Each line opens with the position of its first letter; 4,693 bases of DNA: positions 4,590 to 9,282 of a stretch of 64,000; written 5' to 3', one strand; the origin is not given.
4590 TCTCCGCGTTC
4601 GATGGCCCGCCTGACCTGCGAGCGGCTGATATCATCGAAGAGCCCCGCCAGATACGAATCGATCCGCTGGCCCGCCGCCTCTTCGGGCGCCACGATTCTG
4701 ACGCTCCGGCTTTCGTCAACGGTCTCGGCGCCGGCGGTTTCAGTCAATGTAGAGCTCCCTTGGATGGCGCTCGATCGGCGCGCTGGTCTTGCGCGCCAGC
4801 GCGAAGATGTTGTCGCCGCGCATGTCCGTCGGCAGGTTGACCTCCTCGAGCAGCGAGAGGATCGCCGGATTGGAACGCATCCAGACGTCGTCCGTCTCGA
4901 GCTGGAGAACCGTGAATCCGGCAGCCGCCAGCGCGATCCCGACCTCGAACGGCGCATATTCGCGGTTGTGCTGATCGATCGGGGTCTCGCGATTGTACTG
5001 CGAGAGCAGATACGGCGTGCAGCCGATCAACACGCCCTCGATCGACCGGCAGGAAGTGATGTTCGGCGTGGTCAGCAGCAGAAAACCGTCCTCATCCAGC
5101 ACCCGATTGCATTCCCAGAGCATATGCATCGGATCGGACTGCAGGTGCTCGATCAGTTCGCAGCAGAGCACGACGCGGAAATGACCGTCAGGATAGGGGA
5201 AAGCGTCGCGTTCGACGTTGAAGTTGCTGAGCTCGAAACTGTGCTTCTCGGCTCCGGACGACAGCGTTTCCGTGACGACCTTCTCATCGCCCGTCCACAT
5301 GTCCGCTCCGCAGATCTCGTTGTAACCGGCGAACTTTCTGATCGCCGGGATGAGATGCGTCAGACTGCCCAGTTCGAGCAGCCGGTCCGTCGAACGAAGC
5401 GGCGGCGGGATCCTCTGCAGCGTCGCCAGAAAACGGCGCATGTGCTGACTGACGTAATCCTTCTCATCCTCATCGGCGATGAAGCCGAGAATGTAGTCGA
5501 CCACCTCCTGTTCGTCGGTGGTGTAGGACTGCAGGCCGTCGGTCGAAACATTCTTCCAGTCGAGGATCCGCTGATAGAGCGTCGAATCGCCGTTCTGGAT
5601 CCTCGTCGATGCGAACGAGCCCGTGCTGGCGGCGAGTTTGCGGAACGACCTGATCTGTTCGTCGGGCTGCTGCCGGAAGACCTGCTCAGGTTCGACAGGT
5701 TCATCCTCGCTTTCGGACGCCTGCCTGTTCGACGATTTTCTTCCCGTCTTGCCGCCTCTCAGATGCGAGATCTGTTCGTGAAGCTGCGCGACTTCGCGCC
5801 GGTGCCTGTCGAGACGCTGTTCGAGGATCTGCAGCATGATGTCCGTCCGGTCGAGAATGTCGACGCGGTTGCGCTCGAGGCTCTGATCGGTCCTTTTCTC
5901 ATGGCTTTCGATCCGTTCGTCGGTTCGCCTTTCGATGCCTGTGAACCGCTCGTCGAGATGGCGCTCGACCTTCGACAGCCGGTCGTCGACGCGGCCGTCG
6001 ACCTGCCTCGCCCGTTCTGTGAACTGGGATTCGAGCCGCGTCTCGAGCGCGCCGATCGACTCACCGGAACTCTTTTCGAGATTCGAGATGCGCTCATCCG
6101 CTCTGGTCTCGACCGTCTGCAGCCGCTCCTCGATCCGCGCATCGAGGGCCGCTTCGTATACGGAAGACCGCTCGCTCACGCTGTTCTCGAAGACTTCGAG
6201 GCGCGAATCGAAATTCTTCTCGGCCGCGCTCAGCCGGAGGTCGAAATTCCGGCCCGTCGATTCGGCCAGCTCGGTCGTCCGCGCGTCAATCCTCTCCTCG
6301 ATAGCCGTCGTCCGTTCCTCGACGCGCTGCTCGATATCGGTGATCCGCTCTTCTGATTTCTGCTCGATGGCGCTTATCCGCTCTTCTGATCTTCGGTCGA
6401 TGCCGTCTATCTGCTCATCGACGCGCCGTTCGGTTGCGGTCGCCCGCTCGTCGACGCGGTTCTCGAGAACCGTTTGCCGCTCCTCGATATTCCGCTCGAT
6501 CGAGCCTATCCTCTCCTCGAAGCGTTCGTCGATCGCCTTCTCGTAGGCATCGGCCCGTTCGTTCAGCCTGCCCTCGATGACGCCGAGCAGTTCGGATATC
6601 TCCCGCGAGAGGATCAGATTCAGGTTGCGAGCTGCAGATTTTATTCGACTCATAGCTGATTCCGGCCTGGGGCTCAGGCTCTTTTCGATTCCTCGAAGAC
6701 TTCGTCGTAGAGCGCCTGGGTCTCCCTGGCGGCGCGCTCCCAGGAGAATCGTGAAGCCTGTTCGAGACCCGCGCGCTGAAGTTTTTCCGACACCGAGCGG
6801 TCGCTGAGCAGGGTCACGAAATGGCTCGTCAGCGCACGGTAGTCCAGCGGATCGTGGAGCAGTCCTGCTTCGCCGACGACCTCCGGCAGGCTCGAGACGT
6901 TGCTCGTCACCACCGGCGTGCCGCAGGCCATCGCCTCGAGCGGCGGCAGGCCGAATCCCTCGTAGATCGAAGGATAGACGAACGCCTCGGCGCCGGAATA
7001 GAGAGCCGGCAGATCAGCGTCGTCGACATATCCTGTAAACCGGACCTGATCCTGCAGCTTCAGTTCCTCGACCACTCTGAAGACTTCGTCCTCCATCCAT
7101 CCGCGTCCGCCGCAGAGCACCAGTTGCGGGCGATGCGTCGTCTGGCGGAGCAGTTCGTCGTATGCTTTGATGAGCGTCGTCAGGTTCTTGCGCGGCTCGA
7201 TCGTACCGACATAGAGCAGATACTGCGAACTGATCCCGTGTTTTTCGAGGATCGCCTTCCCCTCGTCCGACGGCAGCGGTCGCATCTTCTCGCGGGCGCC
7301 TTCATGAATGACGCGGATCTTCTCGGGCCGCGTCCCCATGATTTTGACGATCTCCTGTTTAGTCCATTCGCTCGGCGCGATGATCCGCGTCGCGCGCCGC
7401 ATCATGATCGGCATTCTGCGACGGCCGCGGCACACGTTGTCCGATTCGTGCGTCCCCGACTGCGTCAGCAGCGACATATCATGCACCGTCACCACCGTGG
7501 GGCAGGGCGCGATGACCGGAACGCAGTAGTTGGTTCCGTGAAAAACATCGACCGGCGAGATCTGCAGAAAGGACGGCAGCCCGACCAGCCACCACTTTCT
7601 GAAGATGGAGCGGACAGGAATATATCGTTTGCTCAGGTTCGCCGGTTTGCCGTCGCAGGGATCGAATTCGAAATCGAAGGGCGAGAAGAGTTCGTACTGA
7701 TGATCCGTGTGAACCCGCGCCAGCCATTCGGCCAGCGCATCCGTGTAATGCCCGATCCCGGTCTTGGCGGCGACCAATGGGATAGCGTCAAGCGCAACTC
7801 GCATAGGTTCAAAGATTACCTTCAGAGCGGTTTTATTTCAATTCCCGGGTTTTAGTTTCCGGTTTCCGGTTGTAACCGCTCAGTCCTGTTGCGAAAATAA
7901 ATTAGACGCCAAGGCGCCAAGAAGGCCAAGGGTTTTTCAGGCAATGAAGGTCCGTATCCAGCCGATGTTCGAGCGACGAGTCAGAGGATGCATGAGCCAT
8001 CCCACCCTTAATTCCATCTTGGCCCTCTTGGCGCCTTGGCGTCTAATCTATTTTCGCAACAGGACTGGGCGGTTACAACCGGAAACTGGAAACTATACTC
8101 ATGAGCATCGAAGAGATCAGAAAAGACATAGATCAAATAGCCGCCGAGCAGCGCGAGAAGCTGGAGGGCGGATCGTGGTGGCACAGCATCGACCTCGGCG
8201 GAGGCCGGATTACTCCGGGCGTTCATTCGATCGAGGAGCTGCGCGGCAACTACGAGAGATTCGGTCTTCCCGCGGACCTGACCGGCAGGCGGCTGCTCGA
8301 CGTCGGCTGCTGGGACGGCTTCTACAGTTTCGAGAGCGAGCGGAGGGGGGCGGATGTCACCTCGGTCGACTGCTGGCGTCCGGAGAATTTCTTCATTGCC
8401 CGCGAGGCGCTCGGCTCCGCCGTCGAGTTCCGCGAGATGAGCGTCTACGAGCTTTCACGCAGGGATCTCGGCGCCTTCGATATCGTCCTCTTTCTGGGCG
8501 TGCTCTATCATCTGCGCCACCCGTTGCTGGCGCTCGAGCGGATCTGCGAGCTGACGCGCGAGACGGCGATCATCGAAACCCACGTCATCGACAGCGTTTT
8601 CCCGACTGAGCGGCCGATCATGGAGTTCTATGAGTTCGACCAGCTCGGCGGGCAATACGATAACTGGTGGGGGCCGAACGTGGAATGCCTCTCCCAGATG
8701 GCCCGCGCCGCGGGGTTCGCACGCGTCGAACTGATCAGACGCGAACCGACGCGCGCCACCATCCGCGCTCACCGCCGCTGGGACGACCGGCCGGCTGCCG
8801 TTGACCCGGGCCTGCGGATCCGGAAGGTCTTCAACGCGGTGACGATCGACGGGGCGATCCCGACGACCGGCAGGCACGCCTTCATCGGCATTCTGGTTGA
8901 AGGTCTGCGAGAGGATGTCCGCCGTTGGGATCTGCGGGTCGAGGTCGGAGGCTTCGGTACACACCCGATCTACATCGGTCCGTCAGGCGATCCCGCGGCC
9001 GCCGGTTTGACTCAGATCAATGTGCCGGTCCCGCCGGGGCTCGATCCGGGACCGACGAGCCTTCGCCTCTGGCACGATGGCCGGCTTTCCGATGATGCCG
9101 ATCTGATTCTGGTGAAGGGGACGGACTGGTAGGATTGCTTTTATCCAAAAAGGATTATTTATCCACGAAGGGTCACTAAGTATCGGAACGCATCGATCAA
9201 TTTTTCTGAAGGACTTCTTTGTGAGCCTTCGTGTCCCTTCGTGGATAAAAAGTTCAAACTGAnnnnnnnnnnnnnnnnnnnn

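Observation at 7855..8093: Family of MITE-like elements with GCCAAG-triplet terminal inverted repeats (4 copies in 64 kb)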

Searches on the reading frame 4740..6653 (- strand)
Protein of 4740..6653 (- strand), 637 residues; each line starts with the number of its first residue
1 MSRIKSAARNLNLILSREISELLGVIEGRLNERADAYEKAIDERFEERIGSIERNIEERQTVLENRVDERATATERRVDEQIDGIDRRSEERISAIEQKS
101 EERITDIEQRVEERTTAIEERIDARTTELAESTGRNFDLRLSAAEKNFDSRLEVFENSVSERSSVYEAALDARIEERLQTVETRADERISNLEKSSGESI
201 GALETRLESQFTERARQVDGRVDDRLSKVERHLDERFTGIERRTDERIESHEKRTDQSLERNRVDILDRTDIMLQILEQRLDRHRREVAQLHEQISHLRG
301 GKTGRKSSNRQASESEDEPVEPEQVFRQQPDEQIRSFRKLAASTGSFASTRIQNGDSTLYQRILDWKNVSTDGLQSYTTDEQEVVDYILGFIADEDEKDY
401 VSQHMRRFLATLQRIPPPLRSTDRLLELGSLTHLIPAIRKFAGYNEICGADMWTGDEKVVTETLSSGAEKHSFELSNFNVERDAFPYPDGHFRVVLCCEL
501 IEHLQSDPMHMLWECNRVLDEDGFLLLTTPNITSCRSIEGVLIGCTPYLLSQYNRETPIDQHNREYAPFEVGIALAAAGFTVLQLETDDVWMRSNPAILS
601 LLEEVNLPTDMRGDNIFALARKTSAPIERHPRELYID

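Call 39: search_protein_families(library=pfam, proteins=[window:4740-6653:-], max_evalue=0.00001)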
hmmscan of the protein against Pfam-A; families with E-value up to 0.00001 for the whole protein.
window:4740-6653:- (637 aa): 3 families
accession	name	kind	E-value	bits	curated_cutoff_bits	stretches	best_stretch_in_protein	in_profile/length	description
PF13489.12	Methyltransf_23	-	1.5e-09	38.3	27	1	406-584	7-163/164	Methyltransferase domain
PF08241.18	Methyltransf_11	-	4e-07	31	21.2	1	443-526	18-94/95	Methyltransferase domain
PF01442.23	Apolipoprotein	-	5.6e-07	29.9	90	0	30-132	46-151/190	Apolipoprotein A1/A4/E domain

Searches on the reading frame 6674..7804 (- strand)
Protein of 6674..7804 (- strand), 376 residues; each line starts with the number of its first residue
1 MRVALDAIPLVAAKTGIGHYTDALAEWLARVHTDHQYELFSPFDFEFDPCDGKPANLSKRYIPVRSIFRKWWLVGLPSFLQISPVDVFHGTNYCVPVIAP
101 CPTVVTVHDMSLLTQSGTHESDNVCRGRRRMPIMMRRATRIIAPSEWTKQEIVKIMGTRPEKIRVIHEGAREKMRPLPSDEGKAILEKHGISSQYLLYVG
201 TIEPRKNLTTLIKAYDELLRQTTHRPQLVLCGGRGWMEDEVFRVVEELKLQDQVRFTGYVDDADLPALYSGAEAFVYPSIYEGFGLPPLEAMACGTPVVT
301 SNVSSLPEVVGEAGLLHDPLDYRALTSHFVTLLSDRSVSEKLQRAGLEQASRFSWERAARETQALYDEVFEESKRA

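Call 20: search_protein_families(library=pfam, proteins=[window:6674-7804:-])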
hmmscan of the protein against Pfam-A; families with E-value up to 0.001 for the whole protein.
window:6674-7804:- (376 aa): 6 families
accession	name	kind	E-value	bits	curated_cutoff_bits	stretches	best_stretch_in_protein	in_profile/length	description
PF00534.26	Glycos_transf_1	-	2.4e-39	135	26.4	1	193-346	15-169/172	Glycosyl transferases group 1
PF13692.12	Glyco_trans_1_4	-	7.4e-34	117.5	27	1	194-335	2-142/142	Glycosyl transferases group 1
PF13439.12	Glyco_transf_4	-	2.2e-14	54.3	28.5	1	16-169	3-165/170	Glycosyltransferase Family 4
PF20706.3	GT4-conflict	-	8.7e-14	51.7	26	1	196-325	200-328/385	Family 4 Glycosyltransferase in conflict systems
PF13579.12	Glyco_trans_4_4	-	2e-08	35.2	29.7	1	15-167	1-156/158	Glycosyl transferase 4-like domain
PF13524.12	Glyco_trans_1_2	-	1.7e-07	31.7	25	1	219-361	6-141/144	Glycosyl transferase-like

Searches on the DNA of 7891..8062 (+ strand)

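Call 92: search_dna_similar(query=window:7891-8062:+, collection=plasmids, mode=distant, max_evalue=0.01, max_rows=20)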
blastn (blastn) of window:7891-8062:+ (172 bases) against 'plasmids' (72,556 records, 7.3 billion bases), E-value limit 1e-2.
No match.

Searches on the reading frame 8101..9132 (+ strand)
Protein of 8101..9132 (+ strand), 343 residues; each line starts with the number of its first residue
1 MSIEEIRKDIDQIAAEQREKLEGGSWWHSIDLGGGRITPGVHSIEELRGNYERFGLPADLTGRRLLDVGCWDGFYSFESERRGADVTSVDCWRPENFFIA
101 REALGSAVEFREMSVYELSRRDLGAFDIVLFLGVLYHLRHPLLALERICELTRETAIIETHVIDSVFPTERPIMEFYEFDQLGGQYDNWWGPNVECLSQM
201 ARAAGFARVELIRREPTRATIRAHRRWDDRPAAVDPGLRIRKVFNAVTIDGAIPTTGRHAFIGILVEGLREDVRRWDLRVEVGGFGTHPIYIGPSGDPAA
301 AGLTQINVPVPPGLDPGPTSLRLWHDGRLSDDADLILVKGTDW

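Call 20: search_protein_families(library=pfam, proteins=[window:8101-9132:+])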
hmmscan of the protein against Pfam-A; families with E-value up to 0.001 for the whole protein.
window:8101-9132:+ (343 aa): 5 families
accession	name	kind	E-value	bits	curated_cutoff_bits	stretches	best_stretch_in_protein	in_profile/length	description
PF08003.17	Methyltransf_9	-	5.3e-12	45.8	23.8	1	58-220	112-274/315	Protein of unknown function (DUF1698)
PF13489.12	Methyltransf_23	-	2.1e-08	34.5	27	1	45-204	7-157/164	Methyltransferase domain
PF08241.18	Methyltransf_11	-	2.8e-07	31.5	21.2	1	66-154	1-89/95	Methyltransferase domain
PF13649.12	Methyltransf_25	-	3.3e-05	24.9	27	1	66-152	2-93/97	Methyltransferase domain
PF08242.18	Methyltransf_12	-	0.00026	22.1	30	1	66-154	1-94/98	Methyltransferase domain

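Call 23: find_encoding_contigs(protein=window:8101-9132:+, flank=10000, max_places=10)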
Protein window:8101-9132:+ (343 aa): 3 contigs read that carry it; 2 places shown.
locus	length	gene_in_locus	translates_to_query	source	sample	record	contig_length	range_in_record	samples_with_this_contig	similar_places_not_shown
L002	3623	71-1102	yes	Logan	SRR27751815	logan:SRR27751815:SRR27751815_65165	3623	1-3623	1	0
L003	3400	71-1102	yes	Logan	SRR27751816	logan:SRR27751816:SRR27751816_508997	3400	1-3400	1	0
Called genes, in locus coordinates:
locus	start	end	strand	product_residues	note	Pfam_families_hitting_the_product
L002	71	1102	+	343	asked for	PF08003:Methyltransf_9, PF13489:Methyltransf_23, PF08241:Methyltransf_11 (weak)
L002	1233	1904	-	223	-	-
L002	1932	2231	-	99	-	-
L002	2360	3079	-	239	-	PF00300:His_Phos_1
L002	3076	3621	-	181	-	?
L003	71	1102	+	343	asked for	PF08003:Methyltransf_9, PF13489:Methyltransf_23, PF08241:Methyltransf_11 (weak)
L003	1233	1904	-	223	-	-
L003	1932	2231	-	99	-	-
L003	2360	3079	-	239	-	PF00300:His_Phos_1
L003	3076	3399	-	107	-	?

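Call 47: find_homologous_proteins(query=window:8101-9132:+, max_evalue=1e-30)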
Query window:8101-9132:+ (343 aa): 2323 proteins with E <= 1e-30 among 8000 candidates; the best 120 are listed.
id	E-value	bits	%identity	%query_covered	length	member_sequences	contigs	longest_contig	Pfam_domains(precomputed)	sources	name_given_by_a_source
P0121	1.6e-228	776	97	100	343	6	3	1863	PF13489.13,PF08003.18,PF13649.13,PF08241.19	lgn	-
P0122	2.5e-187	640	78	100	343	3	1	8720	PF13489.13,PF08003.18,PF08241.19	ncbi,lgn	-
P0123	2.4e-186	637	78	100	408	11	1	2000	PF13489.13,PF08003.18,PF08241.19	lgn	-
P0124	4.6e-169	580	70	100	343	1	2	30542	PF13489.13,PF08003.18,PF08241.19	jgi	jgi:tRNA (mo5U34)-methyltransferase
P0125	2.5e-168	578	69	100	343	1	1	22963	PF13847.13,PF13489.13,PF08003.18,PF13649.13,PF08241.19,PF08242.19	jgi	jgi:tRNA (mo5U34)-methyltransferase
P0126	2.8e-168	578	70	100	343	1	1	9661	PF13847.13,PF13489.13,PF08003.18,PF13649.13,PF08241.19,PF08242.19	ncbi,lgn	-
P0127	9.0e-168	576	69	100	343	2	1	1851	PF13489.13,PF08003.18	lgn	-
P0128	1.2e-167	576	69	100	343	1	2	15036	PF13847.13,PF13489.13,PF08003.18,PF13649.13,PF08241.19,PF08242.19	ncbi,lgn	-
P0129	5.2e-167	573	69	100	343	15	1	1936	PF13489.13,PF08003.18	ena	-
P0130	6.6e-167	573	70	100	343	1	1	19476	PF13489.13,PF08003.18,PF08241.19,PF08242.19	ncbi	ncbi:MAG: DUF1698 domain-containing protein [Blastocatellia bacterium]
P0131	1.4e-166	572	69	100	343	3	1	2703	PF13489.13,PF08003.18,PF13649.13,PF08241.19,PF08242.19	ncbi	-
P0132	1.7e-166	572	70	99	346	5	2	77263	PF13489.13,PF08003.18,PF13649.13,PF08241.19,PF08242.19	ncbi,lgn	-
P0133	4.1e-166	571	68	100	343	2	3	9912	PF13847.13,PF13489.13,PF08003.18,PF13649.13,PF08241.19,PF08242.19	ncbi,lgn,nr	ncbi:MAG: DUF1698 domain-containing protein [Acidobacteria bacterium]|nr:DUF1698 domain-containing p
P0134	8.2e-165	566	69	100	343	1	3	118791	PF13489.13,PF08003.18,PF13649.13,PF08241.19,PF08242.19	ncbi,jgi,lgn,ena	-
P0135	9.0e-165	566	68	100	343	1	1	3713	PF13847.13,PF13489.13,PF08003.18,PF13649.13,PF08241.19,PF08242.19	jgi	jgi:tRNA (mo5U34)-methyltransferase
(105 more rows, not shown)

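Call 48: find_encoding_contigs(protein=P0121, flank=6000, max_places=4)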
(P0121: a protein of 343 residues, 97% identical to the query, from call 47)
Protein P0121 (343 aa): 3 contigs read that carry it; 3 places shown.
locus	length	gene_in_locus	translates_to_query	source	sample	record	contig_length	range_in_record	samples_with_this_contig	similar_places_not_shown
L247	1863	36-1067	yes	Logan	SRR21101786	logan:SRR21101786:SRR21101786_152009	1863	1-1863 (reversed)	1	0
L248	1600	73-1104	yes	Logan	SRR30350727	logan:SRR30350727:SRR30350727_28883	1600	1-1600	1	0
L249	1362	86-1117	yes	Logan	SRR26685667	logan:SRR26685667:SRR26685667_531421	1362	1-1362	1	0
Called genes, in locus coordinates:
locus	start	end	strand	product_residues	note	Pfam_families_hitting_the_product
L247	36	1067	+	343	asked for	PF08003:Methyltransf_9, PF13489:Methyltransf_23, PF13649:Methyltransf_25 (faint), PF08241:Methyltransf_11 (weak)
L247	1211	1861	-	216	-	?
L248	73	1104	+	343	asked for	PF08003:Methyltransf_9, PF13489:Methyltransf_23, PF13649:Methyltransf_25 (faint), PF08241:Methyltransf_11 (weak)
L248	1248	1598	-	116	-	?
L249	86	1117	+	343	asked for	PF08003:Methyltransf_9, PF13489:Methyltransf_23, PF13649:Methyltransf_25 (faint), PF08241:Methyltransf_11 (weak)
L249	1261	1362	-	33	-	?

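Call 49: find_encoding_contigs(protein=P0122, flank=6000, max_places=3)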
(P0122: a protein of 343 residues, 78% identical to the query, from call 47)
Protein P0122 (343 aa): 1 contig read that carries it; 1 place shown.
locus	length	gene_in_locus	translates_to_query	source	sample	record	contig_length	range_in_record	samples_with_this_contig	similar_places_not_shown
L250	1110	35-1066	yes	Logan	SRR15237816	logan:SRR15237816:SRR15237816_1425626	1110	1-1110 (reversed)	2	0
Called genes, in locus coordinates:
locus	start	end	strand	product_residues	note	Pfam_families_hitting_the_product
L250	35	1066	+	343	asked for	PF08003:Methyltransf_9, PF13489:Methyltransf_23 (weak), PF08241:Methyltransf_11 (weak)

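Call 50: find_encoding_contigs(protein=P0124, flank=5000, max_places=2)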
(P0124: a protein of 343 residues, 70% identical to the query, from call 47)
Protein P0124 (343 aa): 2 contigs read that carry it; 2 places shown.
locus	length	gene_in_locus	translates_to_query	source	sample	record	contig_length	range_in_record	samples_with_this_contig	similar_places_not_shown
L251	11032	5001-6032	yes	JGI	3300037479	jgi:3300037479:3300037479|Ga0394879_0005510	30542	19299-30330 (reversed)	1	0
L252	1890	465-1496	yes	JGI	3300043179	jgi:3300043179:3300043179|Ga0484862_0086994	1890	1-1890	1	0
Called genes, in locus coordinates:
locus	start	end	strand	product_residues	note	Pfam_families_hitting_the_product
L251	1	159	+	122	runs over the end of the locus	?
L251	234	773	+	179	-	-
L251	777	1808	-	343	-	PF01479:S4, PF00849:PseudoU_synth_2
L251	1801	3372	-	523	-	PF13649:Methyltransf_25 (faint), PF13489:Methyltransf_23, PF08241:Methyltransf_11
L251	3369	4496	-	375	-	PF13439:Glyco_transf_4, PF13579:Glyco_trans_4_4, PF00534:Glycos_transf_1, PF20706:GT4-conflict, PF13692:Glyco_trans_1_4, PF13524:Glyco_trans_1_2 (weak)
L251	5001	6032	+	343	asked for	PF08003:Methyltransf_9, PF13489:Methyltransf_23 (weak), PF08241:Methyltransf_11 (weak)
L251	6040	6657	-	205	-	PF01553:Acyltransferase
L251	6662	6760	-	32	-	-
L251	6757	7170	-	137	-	-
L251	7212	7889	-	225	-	-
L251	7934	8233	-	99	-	-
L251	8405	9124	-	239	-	PF00300:His_Phos_1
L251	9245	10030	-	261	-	PF00106:adh_short, PF08659:KR, PF13561:adh_short_C2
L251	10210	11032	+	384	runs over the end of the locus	PF03576:Peptidase_S58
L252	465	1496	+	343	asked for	PF08003:Methyltransf_9, PF13489:Methyltransf_23 (weak), PF08241:Methyltransf_11 (weak)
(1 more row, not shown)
